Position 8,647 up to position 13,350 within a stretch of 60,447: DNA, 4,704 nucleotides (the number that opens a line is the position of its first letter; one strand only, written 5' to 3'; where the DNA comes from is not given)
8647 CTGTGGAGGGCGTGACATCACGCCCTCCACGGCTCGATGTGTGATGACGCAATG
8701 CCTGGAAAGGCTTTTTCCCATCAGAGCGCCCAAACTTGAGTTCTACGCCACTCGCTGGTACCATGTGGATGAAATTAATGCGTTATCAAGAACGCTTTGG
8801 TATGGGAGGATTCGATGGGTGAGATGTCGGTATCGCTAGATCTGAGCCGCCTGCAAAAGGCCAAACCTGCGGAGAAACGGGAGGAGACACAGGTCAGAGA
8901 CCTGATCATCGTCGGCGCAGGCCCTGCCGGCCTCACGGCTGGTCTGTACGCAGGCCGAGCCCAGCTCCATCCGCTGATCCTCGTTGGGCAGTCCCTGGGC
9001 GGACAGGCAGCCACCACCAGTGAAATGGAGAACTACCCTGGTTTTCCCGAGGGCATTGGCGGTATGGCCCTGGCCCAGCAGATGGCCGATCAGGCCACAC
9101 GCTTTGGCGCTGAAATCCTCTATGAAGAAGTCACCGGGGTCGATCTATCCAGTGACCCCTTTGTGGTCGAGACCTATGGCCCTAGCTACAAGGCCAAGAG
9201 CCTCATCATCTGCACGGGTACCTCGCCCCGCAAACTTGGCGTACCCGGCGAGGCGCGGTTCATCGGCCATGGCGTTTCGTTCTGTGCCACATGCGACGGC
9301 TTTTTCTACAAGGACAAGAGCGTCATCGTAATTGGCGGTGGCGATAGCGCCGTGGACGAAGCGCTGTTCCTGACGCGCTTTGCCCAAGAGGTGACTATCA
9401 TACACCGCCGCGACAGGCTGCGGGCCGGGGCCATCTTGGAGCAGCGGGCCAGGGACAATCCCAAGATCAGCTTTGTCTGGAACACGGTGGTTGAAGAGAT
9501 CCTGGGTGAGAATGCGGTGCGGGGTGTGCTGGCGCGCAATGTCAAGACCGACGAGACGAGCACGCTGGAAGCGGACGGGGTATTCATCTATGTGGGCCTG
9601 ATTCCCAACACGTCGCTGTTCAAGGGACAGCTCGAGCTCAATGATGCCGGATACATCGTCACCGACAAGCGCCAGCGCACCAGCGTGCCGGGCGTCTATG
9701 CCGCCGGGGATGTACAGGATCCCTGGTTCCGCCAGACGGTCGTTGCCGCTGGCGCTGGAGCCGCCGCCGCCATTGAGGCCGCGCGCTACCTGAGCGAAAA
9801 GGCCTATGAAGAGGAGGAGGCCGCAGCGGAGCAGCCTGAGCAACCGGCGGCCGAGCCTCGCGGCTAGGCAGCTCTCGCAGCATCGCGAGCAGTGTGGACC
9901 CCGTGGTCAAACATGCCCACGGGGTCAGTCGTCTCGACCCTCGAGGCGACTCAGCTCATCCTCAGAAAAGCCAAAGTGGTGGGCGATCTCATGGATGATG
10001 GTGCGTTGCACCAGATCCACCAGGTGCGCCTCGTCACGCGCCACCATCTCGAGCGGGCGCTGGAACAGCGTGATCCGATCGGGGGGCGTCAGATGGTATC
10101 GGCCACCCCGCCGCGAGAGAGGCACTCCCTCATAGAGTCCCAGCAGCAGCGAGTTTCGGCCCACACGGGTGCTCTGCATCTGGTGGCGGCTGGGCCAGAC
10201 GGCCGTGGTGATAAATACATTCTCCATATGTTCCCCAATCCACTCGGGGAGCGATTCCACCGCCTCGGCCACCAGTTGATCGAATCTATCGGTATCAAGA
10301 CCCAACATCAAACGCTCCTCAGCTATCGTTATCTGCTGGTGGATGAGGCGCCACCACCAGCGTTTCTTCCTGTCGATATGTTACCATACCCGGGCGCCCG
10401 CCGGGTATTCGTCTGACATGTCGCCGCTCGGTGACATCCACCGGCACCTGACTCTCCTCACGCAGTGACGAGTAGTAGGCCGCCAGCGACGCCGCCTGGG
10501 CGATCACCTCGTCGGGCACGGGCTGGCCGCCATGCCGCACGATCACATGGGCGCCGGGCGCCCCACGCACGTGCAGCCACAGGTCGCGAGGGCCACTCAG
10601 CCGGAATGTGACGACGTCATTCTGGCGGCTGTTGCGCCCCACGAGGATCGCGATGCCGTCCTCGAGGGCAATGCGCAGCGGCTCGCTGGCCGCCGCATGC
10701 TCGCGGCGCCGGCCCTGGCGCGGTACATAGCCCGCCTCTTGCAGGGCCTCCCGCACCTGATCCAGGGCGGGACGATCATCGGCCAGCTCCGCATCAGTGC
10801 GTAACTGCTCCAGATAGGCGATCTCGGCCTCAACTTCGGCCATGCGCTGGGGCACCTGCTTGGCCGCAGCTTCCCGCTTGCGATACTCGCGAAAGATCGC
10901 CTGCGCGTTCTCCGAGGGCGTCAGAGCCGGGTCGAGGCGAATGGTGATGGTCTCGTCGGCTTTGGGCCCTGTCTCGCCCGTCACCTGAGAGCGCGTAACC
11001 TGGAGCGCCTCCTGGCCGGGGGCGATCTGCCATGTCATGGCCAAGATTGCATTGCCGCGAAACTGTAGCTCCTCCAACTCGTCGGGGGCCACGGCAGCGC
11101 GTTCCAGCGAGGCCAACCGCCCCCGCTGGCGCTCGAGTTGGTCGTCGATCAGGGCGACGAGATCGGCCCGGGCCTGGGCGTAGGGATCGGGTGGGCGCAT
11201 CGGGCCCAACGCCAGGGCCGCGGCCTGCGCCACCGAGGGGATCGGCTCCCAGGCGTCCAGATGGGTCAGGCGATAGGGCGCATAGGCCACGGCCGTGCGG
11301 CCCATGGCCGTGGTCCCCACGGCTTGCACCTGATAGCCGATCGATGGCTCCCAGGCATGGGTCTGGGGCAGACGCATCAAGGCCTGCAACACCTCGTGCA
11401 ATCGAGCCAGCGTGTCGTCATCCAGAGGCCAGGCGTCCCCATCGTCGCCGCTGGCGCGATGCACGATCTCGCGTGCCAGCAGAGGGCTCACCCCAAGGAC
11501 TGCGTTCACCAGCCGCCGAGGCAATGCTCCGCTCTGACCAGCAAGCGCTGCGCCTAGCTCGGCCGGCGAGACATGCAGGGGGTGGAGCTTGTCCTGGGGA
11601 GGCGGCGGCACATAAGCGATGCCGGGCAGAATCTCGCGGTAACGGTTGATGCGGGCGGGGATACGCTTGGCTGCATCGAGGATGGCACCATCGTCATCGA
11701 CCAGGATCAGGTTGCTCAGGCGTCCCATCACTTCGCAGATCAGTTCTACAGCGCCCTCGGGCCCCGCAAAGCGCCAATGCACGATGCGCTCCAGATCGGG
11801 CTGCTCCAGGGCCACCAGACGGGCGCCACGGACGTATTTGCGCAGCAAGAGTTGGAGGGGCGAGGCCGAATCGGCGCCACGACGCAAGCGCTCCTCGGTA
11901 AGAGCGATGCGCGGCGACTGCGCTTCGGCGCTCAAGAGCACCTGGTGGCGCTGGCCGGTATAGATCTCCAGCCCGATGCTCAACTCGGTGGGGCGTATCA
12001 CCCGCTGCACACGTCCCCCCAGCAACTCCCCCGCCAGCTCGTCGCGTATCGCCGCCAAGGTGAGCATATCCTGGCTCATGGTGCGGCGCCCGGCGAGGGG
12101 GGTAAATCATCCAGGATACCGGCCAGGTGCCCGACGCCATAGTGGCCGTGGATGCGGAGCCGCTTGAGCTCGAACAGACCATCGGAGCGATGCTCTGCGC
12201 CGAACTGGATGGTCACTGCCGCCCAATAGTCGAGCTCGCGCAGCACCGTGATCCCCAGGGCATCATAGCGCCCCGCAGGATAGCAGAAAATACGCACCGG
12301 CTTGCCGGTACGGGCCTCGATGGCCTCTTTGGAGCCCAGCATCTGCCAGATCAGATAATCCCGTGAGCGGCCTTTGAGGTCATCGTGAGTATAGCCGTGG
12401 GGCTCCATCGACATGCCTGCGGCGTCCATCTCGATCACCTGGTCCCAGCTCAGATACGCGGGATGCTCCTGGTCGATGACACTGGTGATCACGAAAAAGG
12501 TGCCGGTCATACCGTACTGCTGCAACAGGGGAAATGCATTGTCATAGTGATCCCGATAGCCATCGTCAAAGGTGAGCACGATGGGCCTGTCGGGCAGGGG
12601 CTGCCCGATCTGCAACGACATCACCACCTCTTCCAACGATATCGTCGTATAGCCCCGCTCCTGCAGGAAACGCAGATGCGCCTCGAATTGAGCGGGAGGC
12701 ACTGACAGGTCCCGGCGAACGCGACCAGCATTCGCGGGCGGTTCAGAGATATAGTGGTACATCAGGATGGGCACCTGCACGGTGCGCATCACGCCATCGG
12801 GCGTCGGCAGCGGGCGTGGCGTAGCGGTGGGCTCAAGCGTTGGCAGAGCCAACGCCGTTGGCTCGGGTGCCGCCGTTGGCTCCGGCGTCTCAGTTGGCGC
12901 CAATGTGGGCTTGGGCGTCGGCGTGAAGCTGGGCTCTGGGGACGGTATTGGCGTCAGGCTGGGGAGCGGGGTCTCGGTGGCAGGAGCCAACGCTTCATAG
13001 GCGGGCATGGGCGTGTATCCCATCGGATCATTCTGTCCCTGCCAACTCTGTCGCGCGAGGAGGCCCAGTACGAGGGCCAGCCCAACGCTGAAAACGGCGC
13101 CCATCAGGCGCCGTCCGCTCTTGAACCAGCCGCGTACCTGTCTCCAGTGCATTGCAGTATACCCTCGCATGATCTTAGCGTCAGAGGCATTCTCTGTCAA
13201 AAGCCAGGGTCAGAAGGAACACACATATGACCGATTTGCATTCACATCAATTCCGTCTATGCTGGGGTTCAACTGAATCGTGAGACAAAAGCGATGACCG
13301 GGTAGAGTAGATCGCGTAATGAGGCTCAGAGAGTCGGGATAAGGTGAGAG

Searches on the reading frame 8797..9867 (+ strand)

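Call 44: search_protein_families(library=pfam, proteins=[window:8797-9867:+], max_evalue=0.0001)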
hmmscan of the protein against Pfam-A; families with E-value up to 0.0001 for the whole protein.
window:8797-9867:+ (356 aa): 5 families
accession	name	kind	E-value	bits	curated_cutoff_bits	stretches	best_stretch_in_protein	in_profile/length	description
PF07992.20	Pyr_redox_2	-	4.8e-58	197.3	26.1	1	35-321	2-291/291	Pyridine nucleotide-disulphide oxidoreductase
PF13738.12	Pyr_redox_3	-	9.2e-28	97.8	30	1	88-304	79-305/305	Pyridine nucleotide-disulphide oxidoreductase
PF00070.33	Pyr_redox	-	6.5e-16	59.1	22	1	175-245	1-78/82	Pyridine nucleotide-disulphide oxidoreductase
PF01946.23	Thi4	-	1.4e-05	24.9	26.2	0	30-63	14-48/235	Thi4 family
PF01266.30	DAO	-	6.5e-05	23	27.9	0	91-144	150-206/353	FAD dependent oxidoreductase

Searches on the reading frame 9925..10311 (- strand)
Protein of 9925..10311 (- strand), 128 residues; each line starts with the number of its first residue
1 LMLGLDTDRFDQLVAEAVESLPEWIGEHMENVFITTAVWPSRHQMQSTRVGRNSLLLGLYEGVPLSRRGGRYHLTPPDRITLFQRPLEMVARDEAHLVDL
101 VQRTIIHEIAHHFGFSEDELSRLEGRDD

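Call 76: search_protein_families(library=pfam, proteins=[window:9925-10311:-], max_evalue=0.001)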
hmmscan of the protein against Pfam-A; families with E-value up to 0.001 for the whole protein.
window:9925-10311:- (128 aa): 1 family
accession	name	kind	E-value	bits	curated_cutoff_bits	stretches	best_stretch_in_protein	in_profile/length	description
PF06262.17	Zincin_1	-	4.6e-27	94.3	22.4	1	29-123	1-95/97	Zincin-like metallopeptidase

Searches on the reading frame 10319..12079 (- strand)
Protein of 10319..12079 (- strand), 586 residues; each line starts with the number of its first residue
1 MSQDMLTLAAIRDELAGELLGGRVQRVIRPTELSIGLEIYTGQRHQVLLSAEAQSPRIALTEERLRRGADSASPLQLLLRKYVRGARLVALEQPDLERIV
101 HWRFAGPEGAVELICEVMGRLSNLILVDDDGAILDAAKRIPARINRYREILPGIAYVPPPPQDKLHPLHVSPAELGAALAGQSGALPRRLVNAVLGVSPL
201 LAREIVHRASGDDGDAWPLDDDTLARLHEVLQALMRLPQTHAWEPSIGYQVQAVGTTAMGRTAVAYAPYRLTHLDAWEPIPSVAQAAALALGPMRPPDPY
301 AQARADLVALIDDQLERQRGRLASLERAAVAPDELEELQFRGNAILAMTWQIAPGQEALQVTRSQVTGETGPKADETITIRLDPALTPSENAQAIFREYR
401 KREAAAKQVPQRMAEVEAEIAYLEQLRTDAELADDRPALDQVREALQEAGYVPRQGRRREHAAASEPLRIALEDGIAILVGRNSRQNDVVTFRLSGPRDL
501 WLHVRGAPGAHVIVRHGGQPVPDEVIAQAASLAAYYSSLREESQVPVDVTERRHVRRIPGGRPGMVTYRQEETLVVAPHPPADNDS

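Call 44: search_protein_families(library=pfam, proteins=[window:10319-12079:-], max_evalue=0.0001)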
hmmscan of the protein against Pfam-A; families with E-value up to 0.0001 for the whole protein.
window:10319-12079:- (586 aa): 3 families
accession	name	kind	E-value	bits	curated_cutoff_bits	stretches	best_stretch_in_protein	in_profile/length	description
PF05833.16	NFACT_N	-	9.2e-91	305.3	31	1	4-461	1-452/456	NFACT N-terminal and middle domains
PF05670.18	NFACT-R_1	-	9e-10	39.5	29.8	1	474-558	9-96/112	NFACT protein RNA binding domain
PF18297.6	NFACT-R_2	-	1e-05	26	26.9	1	471-554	5-84/104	NFACT protein RNA binding domain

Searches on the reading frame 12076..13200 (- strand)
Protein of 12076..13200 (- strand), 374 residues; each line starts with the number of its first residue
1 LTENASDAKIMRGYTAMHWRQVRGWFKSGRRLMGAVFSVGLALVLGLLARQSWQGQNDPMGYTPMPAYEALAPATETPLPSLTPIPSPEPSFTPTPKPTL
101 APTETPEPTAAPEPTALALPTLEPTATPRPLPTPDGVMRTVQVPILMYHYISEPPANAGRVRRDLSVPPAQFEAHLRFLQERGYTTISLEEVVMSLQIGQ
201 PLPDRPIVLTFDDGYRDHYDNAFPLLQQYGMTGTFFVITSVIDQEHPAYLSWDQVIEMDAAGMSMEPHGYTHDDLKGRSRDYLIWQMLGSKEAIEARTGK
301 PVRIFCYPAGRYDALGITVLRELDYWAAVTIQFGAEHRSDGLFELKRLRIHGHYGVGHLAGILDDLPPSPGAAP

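Call 44: search_protein_families(library=pfam, proteins=[window:12076-13200:-], max_evalue=0.0001)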
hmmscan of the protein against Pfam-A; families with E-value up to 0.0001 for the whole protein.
window:12076-13200:- (374 aa): 1 family
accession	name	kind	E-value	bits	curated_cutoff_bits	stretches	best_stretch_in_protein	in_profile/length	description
PF01522.26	Polysacc_deac_1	-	1.8e-29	102.7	23.1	1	201-325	3-121/124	Polysaccharide deacetylase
